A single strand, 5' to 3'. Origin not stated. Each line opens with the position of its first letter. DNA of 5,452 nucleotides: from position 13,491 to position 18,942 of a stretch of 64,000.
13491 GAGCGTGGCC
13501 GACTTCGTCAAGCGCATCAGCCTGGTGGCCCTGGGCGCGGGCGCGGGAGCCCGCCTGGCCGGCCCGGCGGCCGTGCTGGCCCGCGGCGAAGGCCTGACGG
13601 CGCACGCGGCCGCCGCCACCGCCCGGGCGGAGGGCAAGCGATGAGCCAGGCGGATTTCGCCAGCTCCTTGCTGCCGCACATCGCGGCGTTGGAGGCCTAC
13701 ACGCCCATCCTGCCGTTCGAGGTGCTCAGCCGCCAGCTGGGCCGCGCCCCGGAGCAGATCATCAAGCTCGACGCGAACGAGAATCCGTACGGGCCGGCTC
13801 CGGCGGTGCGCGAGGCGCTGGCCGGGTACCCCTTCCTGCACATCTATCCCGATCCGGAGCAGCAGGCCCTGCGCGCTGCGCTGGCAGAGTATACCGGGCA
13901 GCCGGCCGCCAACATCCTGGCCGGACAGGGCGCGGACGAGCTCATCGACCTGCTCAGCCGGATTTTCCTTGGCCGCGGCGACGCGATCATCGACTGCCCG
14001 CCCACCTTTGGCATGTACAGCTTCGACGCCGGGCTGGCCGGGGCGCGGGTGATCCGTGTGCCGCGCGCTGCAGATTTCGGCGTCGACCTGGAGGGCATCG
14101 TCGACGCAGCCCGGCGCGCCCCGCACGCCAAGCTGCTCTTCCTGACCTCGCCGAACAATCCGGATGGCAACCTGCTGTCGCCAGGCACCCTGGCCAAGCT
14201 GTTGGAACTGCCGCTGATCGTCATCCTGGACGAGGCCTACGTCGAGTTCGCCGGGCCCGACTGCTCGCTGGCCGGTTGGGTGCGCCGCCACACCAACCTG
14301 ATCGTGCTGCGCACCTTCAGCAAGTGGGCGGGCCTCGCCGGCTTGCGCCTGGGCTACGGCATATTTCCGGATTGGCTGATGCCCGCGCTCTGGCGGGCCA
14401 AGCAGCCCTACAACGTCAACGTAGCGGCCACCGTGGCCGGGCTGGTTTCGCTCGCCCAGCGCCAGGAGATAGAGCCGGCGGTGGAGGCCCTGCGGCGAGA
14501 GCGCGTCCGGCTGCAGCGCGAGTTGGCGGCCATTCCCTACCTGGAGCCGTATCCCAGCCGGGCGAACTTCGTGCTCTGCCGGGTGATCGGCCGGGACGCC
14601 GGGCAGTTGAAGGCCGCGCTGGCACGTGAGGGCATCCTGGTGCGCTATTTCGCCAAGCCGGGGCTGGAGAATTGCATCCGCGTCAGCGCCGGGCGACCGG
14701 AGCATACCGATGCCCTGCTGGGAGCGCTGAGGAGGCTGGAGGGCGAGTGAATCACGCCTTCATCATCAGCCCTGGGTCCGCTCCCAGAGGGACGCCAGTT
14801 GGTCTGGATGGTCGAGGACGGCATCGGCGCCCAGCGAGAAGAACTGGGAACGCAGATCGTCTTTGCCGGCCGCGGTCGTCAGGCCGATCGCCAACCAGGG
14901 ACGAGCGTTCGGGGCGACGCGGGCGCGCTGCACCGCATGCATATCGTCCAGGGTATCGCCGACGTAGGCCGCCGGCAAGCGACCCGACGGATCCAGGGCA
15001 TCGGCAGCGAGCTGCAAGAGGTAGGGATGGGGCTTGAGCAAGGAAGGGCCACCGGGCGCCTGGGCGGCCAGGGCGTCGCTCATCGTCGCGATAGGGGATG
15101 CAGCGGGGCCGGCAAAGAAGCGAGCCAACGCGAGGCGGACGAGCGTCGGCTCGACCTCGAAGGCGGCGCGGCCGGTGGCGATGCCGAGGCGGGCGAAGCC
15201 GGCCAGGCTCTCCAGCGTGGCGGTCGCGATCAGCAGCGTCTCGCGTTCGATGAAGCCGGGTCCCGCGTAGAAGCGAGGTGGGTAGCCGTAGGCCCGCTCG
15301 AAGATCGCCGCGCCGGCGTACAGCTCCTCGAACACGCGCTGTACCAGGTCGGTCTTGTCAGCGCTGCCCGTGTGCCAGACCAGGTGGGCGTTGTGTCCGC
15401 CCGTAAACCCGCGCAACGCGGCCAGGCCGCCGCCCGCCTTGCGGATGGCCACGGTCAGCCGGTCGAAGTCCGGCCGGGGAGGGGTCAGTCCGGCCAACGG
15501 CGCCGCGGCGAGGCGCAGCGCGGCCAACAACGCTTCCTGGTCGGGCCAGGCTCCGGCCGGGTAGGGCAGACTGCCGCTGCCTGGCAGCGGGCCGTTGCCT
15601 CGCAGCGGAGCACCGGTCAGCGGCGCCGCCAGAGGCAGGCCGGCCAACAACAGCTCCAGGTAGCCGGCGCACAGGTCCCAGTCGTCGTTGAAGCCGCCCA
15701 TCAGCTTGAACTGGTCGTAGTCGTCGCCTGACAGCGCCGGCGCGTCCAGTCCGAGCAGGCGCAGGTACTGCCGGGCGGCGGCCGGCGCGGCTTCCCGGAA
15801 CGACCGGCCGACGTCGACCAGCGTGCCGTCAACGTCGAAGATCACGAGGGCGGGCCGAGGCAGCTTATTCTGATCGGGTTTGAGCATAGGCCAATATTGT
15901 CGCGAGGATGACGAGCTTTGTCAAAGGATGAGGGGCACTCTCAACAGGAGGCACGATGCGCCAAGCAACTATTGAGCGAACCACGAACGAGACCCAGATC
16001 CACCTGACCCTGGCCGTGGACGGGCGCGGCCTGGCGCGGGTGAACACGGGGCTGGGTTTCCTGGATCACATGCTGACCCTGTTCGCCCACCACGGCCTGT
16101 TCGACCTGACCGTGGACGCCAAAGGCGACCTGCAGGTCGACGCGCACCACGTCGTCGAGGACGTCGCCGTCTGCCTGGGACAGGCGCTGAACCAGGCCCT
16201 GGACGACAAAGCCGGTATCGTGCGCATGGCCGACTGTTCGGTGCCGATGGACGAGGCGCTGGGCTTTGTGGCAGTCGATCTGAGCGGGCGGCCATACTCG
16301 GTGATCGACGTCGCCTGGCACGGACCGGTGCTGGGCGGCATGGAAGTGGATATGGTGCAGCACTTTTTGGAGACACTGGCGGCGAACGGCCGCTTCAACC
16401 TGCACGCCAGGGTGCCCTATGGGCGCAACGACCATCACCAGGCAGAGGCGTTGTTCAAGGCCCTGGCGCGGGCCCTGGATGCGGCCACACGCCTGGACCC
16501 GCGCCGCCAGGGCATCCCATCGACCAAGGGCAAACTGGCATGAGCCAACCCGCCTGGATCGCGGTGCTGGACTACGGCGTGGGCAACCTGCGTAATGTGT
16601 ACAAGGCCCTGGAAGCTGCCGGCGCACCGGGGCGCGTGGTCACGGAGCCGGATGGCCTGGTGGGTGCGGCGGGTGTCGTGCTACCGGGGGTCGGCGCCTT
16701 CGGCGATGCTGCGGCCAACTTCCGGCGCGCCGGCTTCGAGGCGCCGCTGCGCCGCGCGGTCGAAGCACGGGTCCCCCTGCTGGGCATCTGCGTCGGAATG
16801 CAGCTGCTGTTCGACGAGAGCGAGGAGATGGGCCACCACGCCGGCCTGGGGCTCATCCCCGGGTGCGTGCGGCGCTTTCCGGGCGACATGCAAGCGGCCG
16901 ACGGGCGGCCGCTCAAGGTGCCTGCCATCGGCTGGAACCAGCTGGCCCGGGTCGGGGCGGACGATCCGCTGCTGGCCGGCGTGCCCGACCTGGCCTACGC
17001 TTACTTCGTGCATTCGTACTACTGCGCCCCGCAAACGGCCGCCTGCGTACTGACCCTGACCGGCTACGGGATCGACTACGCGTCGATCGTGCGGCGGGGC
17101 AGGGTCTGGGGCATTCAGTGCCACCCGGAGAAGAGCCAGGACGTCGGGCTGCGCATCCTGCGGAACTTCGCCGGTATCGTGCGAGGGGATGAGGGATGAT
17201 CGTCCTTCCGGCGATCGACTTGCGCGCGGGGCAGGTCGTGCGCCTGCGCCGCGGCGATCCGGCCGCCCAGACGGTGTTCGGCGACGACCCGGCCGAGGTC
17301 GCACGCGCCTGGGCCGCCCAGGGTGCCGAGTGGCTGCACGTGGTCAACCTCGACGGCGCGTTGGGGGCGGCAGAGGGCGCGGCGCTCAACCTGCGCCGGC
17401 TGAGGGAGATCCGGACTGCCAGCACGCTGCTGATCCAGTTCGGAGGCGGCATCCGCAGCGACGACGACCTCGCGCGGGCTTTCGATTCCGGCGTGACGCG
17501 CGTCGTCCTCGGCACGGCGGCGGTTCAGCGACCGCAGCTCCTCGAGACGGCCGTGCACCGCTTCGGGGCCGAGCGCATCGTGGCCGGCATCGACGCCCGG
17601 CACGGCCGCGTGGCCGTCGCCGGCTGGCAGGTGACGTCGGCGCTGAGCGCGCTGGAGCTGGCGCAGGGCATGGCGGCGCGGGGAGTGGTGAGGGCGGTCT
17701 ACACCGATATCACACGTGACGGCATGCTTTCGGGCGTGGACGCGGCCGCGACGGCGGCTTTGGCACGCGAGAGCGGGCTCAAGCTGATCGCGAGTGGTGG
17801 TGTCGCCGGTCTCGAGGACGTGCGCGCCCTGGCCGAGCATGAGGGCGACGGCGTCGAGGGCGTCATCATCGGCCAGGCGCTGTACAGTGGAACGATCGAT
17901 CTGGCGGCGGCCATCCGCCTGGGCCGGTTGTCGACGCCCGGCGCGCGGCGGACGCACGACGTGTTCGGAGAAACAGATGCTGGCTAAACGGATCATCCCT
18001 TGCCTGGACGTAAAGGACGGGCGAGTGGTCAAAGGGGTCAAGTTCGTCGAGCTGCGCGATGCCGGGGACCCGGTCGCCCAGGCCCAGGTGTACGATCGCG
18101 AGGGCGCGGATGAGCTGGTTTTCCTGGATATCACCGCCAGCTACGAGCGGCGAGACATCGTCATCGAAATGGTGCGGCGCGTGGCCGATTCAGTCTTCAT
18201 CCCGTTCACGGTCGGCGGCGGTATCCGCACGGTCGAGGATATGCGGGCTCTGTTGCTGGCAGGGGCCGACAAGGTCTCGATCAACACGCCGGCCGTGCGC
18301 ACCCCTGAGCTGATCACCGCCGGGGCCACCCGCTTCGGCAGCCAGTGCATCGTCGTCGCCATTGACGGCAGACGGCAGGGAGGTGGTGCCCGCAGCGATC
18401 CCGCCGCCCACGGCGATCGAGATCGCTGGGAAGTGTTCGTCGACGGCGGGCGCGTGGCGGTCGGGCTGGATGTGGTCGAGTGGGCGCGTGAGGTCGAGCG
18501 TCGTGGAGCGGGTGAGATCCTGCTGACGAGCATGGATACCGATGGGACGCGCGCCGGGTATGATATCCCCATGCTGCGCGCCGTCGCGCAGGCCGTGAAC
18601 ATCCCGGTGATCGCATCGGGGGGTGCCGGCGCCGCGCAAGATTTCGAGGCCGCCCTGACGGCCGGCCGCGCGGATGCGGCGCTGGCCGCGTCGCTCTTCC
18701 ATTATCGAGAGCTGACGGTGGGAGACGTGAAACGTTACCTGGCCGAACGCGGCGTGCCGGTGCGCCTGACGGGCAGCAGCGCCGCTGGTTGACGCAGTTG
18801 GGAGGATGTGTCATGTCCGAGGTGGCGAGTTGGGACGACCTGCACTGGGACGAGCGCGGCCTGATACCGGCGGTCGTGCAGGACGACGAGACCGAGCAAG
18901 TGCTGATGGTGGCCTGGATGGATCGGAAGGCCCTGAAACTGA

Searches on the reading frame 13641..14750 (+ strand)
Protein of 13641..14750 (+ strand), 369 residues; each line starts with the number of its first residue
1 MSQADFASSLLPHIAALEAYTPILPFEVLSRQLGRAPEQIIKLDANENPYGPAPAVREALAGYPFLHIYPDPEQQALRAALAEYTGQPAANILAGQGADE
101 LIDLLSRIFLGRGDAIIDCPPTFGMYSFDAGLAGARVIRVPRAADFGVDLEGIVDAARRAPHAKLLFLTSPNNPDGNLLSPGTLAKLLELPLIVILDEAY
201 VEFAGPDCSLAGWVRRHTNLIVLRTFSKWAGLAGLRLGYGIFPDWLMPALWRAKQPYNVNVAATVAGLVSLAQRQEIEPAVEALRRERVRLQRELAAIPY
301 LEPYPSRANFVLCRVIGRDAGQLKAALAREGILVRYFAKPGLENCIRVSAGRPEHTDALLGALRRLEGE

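Call 42: search_protein_families(library=pfam, proteins=[window:13641-14750:+], max_evalue=0.00001)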
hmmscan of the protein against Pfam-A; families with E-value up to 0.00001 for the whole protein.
window:13641-14750:+ (369 aa): 1 family
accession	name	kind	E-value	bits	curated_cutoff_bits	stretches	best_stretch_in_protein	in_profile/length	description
PF00155.27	Aminotran_1_2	-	6.5e-57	193.8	19.7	1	39-362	2-360/361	Aminotransferase class I and II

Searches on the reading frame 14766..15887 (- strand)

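Call 42: search_protein_families(library=pfam, proteins=[window:14766-15887:-], max_evalue=0.00001)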
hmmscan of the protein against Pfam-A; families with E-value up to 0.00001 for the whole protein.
window:14766-15887:- (373 aa): 1 family
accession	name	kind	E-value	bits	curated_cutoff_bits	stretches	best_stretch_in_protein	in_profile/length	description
PF00702.32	Hydrolase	-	1.4e-08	35.8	26.4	0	222-322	104-190/191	haloacid dehalogenase-like hydrolase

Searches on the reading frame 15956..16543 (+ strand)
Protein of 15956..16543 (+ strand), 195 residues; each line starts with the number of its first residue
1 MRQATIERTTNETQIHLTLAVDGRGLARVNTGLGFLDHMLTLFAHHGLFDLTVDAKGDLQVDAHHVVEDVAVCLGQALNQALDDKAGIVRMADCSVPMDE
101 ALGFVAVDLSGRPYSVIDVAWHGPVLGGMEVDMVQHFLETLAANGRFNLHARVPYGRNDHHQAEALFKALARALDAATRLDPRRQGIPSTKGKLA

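Call 42: search_protein_families(library=pfam, proteins=[window:15956-16543:+], max_evalue=0.00001)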
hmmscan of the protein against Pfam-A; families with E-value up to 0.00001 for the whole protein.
window:15956-16543:+ (195 aa): 1 family
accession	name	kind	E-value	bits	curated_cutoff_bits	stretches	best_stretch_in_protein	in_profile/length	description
PF00475.24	IGPD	-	2e-61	206.8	27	1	31-174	1-144/144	Imidazoleglycerol-phosphate dehydratase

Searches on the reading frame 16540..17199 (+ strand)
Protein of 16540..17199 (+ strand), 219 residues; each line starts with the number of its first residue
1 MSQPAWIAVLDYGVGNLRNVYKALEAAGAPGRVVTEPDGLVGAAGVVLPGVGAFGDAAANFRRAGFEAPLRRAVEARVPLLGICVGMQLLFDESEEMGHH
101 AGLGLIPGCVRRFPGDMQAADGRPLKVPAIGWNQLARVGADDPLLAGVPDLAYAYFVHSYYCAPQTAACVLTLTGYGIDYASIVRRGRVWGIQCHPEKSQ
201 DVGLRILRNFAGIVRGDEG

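Call 42: search_protein_families(library=pfam, proteins=[window:16540-17199:+], max_evalue=0.00001)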
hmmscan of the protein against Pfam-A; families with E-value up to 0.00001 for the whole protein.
window:16540-17199:+ (219 aa): 1 family
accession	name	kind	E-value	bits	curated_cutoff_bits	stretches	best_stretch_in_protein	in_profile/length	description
PF00117.34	GATase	-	2.5e-16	60.3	22.8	1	9-210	2-186/190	Glutamine amidotransferase class-I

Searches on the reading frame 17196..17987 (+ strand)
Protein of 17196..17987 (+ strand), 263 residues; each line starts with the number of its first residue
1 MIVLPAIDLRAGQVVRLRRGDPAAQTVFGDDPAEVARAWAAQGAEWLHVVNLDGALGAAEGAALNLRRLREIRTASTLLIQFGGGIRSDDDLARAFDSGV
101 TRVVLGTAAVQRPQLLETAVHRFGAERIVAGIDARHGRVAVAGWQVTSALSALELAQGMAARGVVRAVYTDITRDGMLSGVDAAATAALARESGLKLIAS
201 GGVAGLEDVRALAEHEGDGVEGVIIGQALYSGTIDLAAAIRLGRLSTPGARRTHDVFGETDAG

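Call 42: search_protein_families(library=pfam, proteins=[window:17196-17987:+], max_evalue=0.00001)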
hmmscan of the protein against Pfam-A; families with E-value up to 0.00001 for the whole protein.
window:17196-17987:+ (263 aa): 1 family
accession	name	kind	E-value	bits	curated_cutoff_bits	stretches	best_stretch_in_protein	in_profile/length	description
PF00977.27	His_biosynth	-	7.1e-71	238.7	23.6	1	3-234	2-227/228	Histidine biosynthesis protein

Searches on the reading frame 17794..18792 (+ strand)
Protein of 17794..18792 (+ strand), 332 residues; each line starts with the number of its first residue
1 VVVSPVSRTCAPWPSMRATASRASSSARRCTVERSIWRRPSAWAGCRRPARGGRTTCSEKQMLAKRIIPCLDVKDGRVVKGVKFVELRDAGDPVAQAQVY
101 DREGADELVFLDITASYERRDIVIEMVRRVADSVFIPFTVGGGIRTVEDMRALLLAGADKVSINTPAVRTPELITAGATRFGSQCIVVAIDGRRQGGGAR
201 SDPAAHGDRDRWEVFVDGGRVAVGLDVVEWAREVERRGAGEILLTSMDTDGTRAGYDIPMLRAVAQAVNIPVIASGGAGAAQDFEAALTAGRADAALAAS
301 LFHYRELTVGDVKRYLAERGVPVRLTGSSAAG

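Call 42: search_protein_families(library=pfam, proteins=[window:17794-18792:+], max_evalue=0.00001)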
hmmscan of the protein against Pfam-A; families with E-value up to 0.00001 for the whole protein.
window:17794-18792:+ (332 aa): 4 families
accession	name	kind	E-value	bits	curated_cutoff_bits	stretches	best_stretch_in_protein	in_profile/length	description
PF00977.27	His_biosynth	-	2.3e-82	276.3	23.6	1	66-308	1-228/228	Histidine biosynthesis protein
PF03060.21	NMO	-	3.9e-11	43.4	28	1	227-313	145-237/331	Nitronate monooxygenase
PF01207.24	Dus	-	5.2e-07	29.5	20.4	0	117-179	166-228/311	Dihydrouridine synthase (Dus)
PF01180.27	DHO_dh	-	2.6e-06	27.3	27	0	120-167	223-272/291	Dihydroorotate dehydrogenase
